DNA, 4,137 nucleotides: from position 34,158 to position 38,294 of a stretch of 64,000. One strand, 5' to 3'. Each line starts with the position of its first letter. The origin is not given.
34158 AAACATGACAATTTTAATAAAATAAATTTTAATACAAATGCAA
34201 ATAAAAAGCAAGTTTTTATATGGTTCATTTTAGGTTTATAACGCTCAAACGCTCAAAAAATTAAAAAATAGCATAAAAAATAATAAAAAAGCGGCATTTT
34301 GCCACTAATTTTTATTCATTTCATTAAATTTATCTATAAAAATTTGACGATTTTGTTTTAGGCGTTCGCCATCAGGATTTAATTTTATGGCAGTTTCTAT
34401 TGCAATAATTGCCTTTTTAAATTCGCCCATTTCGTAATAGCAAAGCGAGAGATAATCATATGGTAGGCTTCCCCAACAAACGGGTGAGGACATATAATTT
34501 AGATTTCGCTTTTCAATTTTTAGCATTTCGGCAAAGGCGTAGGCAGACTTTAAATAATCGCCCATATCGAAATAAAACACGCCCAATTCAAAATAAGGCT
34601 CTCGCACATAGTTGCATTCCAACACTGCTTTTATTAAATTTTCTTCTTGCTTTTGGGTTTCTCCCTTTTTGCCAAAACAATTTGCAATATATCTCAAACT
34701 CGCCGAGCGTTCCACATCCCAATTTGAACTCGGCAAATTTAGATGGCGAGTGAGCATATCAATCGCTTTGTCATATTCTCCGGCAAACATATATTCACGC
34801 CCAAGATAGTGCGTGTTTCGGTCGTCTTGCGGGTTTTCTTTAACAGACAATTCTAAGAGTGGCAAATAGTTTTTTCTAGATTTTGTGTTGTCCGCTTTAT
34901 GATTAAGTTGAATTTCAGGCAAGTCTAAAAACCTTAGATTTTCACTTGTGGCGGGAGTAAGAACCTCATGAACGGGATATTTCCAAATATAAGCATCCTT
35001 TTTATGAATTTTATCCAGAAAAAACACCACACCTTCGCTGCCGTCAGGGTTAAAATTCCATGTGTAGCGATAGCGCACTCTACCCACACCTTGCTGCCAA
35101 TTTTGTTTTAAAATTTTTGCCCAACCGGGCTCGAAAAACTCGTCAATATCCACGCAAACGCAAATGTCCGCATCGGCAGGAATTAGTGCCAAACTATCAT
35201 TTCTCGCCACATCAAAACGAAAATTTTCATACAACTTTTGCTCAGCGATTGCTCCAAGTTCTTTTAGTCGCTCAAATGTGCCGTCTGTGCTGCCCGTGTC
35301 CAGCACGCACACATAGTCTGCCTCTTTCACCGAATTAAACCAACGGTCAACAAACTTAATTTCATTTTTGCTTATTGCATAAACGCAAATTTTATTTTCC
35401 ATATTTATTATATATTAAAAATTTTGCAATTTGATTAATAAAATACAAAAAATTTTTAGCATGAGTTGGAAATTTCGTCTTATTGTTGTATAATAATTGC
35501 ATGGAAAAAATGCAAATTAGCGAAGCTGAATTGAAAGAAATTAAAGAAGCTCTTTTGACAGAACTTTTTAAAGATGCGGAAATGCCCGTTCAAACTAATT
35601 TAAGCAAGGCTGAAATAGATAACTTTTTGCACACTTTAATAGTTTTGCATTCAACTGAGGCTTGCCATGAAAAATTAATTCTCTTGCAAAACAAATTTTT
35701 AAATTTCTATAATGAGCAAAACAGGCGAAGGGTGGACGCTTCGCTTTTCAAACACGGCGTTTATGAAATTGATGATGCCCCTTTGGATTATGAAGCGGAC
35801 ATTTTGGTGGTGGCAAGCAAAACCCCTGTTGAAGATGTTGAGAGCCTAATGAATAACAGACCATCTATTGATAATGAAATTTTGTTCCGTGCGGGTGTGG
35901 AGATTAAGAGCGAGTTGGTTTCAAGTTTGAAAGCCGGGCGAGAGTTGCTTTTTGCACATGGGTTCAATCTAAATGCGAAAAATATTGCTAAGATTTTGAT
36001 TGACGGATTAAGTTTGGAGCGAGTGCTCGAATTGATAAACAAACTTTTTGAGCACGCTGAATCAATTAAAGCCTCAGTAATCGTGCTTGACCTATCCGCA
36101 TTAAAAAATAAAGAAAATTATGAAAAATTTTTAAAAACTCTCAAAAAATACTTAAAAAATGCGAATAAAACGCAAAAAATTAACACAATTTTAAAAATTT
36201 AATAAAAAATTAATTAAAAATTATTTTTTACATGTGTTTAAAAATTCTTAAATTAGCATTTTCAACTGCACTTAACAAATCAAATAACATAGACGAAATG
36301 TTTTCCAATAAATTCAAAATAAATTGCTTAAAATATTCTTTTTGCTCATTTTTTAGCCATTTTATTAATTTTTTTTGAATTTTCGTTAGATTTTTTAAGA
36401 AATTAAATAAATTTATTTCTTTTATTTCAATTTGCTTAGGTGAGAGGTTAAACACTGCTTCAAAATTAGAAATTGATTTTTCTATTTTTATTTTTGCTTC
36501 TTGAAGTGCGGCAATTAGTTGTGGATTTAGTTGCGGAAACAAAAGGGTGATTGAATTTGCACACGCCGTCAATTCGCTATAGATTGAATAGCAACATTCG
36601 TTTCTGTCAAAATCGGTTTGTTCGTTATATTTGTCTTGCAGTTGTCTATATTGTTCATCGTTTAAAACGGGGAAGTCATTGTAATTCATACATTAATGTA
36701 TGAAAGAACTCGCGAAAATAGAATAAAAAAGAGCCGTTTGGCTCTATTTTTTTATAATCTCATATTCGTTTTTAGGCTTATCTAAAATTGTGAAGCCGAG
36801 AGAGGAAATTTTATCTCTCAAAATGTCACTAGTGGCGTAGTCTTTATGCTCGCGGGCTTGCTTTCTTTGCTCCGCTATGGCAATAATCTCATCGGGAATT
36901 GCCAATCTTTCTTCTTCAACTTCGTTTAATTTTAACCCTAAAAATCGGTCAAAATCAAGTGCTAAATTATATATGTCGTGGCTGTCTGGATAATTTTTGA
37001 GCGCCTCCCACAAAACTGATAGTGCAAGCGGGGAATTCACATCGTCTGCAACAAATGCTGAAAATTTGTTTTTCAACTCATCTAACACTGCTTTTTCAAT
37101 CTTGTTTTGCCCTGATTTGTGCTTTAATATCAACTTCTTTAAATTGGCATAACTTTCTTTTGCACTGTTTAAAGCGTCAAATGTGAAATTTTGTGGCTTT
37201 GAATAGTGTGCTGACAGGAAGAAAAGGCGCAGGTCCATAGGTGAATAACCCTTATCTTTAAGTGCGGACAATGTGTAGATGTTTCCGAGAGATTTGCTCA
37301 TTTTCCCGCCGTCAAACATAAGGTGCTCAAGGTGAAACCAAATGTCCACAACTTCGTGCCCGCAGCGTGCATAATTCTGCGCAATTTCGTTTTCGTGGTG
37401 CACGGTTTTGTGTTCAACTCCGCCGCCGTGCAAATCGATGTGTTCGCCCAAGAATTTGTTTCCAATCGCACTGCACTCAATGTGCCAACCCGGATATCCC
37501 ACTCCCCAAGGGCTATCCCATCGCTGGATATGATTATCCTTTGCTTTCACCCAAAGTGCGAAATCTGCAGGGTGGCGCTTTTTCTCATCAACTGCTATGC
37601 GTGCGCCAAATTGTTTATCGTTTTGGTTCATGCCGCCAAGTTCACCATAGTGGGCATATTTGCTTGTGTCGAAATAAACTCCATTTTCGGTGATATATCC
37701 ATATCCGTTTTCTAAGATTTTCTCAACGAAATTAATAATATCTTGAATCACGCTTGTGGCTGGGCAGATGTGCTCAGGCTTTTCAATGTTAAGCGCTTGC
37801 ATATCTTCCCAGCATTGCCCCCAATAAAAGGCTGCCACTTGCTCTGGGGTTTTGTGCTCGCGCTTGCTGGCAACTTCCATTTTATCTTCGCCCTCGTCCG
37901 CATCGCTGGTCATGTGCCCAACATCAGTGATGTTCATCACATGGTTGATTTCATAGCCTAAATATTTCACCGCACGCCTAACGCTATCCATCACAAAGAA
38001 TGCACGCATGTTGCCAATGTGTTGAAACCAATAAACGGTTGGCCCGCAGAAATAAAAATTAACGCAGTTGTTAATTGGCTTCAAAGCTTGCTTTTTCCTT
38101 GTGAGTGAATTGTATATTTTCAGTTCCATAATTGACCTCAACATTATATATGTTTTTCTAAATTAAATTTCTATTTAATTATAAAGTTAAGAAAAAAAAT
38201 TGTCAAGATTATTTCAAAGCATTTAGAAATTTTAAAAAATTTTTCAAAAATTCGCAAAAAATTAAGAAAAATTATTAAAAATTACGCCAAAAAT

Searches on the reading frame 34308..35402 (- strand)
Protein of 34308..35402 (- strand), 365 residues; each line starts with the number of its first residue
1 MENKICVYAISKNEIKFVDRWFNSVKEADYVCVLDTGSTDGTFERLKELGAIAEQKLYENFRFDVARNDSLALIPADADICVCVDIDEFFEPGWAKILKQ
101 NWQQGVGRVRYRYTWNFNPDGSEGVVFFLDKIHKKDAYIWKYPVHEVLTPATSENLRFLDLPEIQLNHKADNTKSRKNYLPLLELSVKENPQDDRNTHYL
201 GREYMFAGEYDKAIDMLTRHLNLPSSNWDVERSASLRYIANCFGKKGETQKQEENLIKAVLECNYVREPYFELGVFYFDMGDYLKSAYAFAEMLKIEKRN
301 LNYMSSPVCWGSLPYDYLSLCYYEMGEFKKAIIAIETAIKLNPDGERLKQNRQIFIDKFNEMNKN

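Call 5: search_protein_families(library=pfam, proteins=[window:34308-35402:-], max_evalue=1)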
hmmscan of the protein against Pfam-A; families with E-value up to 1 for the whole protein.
window:34308-35402:- (365 aa): 21 families
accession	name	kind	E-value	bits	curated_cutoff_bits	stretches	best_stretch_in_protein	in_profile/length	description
PF07719.23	TPR_2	-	3.9e-14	52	27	2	315-344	4-33/34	Tetratricopeptide repeat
PF00515.34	TPR_1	-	1.3e-10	41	27.8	2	320-344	9-33/34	Tetratricopeptide repeat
PF13181.12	TPR_8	-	8.5e-08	32.2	25.7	1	318-344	7-33/34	Tetratricopeptide repeat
PF12895.13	ANAPC3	-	1.4e-06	28.9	27.2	2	177-225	6-53/82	Anaphase-promoting complex, cyclosome, subunit 3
PF13424.12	TPR_12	-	1.6e-06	28.6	30.1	1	169-223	16-74/77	Tetratricopeptide repeat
PF00535.33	Glycos_transf_2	-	4.3e-06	27.2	23.3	1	10-106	5-108/168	Glycosyl transferase family 2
PF13704.12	Glyco_tranf_2_4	-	2.3e-05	25.3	27.5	1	13-90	2-84/98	Glycosyl transferase family 2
PF13428.12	TPR_14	-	2.3e-05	25.1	23.5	0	198-222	5-29/44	Tetratricopeptide repeat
PF23558.1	TPR_P4H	-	6.1e-05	23.5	27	1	271-355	5-85/91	Prolyl 4-hydroxylase peptide-substrate-binding domain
PF14559.12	TPR_19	-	9.2e-05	23.1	25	1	181-219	12-50/68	Tetratricopeptide repeat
PF13176.12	TPR_7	-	0.00018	21.8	27.9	1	200-223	5-28/36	Tetratricopeptide repeat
PF13414.12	TPR_11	-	0.00026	21.1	26.8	1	322-344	4-26/42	TPR repeat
PF23557.1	TPR_leprecan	-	0.00032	20.6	27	1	314-351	107-144/310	Leprecan family TPR-like repeat region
PF23914.1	TPR_CcmH_CycH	-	0.00034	20.9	42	1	186-296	42-150/158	Cytochrome c-type biogenesis protein H TPR domain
PF13174.12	TPR_6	-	0.00046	21.1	26.3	1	317-344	5-32/33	Tetratricopeptide repeat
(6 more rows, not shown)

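Call 75: find_related_loci(query=window:34308-35402:-, collection=metagenome_contigs, flank=4000)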
Query window:34308-35402:- (365 aa) in metagenome_contigs; peptide patterns used: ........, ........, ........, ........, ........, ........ (x = any residue, [..] = any of these).
72 stretches matched a pattern; 21 encode a relative of the query (tblastn E <= 1e-3); 21 distinct loci.
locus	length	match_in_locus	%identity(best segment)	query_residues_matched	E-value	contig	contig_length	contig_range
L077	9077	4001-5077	67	1-360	1e-164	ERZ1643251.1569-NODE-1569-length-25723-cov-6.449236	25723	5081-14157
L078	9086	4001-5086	66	1-363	8e-163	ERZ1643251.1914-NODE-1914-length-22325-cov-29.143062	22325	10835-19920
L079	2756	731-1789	46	4-355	7e-106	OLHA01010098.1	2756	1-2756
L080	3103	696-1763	40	4-351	9e-84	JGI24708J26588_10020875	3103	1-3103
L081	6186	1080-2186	41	1-359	3e-80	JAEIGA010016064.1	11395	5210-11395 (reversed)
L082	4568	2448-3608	39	1-361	6e-77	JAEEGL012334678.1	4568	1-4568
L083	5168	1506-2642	39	1-361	8e-77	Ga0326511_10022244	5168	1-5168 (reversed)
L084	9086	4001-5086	40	4-358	2e-76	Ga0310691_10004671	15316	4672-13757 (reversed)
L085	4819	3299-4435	38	1-361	1e-75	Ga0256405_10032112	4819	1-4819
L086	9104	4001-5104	38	1-358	6e-73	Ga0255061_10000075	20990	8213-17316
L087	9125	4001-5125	38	1-363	8e-71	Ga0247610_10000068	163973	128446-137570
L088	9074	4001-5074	37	1-351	7e-70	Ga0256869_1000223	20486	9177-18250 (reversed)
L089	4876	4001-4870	46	1-274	5e-69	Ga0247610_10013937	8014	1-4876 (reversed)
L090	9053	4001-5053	40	1-345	2e-68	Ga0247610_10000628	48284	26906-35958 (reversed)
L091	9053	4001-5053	40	1-345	2e-68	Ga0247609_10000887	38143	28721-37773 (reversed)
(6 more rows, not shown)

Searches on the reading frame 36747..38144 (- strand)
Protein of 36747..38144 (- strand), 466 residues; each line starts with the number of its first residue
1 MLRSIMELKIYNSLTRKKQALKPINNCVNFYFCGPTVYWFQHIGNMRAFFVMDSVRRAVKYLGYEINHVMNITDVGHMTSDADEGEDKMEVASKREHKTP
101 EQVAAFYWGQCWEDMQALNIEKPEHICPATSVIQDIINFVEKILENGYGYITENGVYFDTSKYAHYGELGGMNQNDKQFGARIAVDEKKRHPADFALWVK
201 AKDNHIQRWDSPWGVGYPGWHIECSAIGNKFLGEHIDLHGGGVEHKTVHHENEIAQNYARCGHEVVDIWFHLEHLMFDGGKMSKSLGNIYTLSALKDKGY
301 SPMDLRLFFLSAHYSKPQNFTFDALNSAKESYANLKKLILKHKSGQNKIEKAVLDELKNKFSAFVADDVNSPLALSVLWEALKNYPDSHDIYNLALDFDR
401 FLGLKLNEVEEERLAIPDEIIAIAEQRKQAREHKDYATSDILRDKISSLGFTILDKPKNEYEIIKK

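Call 65: search_protein_families(library=pfam, proteins=[window:36747-38144:-], max_evalue=0.00001)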
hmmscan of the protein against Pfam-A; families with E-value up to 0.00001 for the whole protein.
window:36747-38144:- (466 aa): 3 families
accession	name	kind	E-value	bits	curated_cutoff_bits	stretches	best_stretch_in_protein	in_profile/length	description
PF01406.26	tRNA-synt_1e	-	2.1e-88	297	27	1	25-329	7-300/301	tRNA synthetases class I (C) catalytic domain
PF09334.17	tRNA-synt_1g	-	1.1e-06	28.1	20.1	0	270-325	316-369/391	tRNA synthetases class I (M)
PF01921.24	tRNA-synt_1f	-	2.2e-06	27.3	27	0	277-349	277-349/360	tRNA synthetases class I (K)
